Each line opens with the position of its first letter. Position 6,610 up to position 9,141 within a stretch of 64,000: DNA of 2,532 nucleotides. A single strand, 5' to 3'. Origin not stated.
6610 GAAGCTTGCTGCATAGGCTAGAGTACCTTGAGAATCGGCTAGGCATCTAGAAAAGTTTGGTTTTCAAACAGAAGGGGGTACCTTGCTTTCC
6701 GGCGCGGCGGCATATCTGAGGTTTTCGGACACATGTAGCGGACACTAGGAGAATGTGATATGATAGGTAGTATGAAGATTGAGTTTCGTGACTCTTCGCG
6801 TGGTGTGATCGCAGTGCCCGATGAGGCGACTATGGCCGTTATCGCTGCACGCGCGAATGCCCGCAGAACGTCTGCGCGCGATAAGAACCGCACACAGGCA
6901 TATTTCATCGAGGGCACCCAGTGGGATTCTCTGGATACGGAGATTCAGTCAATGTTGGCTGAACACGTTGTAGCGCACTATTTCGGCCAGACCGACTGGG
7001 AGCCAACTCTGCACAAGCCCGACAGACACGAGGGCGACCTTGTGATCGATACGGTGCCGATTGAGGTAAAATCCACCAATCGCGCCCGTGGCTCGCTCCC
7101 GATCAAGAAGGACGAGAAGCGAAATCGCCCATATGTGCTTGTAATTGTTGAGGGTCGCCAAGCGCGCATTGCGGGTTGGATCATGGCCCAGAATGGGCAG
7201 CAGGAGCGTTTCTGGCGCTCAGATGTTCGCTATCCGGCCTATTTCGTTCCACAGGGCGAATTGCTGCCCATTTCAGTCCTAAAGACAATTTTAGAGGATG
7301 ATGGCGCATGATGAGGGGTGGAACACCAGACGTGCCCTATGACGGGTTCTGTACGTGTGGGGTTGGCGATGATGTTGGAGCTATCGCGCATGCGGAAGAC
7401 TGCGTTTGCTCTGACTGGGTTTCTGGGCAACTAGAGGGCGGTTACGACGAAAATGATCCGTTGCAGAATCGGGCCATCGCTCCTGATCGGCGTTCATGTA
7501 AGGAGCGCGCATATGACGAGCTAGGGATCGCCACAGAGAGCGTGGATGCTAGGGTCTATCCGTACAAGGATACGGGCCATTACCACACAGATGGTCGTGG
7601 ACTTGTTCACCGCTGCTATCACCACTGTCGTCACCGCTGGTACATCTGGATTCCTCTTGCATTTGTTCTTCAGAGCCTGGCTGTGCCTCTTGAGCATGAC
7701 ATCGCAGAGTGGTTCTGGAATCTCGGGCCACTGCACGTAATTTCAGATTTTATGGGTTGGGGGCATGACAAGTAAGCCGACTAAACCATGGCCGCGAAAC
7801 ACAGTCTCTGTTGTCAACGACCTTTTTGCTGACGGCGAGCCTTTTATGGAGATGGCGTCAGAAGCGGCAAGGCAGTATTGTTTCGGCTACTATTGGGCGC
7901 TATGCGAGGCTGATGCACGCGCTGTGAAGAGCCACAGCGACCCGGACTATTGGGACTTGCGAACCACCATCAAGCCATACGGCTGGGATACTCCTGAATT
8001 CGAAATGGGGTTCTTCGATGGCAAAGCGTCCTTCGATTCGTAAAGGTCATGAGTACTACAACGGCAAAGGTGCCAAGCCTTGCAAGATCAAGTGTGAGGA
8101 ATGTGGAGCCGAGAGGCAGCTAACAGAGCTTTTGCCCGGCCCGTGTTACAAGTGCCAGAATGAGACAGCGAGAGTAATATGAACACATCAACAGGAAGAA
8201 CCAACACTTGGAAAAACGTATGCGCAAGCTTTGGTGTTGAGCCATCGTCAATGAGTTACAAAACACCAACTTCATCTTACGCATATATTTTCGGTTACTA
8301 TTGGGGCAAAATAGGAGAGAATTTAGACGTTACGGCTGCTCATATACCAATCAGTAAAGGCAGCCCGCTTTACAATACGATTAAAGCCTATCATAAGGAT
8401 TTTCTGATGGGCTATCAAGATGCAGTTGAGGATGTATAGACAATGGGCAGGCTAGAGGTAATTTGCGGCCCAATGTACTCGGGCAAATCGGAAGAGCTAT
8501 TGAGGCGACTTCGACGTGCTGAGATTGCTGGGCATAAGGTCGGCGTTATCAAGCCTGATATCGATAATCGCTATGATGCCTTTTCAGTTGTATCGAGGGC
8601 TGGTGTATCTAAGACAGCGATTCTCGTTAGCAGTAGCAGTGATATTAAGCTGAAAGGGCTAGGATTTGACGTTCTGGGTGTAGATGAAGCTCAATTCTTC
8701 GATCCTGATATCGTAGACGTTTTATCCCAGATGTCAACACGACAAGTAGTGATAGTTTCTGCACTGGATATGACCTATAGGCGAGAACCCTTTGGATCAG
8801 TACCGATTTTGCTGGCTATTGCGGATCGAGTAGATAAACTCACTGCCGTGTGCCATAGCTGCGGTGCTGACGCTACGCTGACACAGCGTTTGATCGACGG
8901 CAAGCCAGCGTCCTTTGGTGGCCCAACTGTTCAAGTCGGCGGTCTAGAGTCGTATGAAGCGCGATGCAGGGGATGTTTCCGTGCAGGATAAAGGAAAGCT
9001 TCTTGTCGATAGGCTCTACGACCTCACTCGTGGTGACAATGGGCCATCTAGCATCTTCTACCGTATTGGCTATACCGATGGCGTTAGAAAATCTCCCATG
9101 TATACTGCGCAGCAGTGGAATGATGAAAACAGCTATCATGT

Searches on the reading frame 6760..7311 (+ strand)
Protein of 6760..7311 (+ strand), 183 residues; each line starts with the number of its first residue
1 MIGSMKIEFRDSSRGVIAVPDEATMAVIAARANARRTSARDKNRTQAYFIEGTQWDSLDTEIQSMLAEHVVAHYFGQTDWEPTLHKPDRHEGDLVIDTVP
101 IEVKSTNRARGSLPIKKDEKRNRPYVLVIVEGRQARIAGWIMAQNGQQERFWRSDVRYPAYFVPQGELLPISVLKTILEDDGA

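Call 104: search_protein_families(library=phrogs, proteins=[window:6760-7311:+], max_evalue=0.00001)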
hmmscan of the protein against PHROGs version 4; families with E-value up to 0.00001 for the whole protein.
window:6760-7311:+ (183 aa): 1 family
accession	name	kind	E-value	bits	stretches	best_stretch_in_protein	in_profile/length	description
phrog_18407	-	unknown function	1.9e-22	81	1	27-176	12-160/162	-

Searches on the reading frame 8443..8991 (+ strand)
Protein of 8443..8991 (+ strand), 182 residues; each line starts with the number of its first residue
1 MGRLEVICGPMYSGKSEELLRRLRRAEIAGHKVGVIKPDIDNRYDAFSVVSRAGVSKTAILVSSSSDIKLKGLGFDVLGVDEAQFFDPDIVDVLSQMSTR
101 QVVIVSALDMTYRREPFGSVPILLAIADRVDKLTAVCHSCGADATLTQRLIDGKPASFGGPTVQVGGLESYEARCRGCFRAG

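Call 104: search_protein_families(library=phrogs, proteins=[window:8443-8991:+], max_evalue=0.00001)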
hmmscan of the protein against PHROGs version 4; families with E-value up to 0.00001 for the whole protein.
window:8443-8991:+ (182 aa): 2 families
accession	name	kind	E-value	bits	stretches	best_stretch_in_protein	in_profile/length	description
phrog_592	-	other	6.7e-42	144.5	1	1-180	1-186/193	thymidine kinase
phrog_35515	-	other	3.1e-06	28.3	1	117-170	30-82/104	thymidine kinase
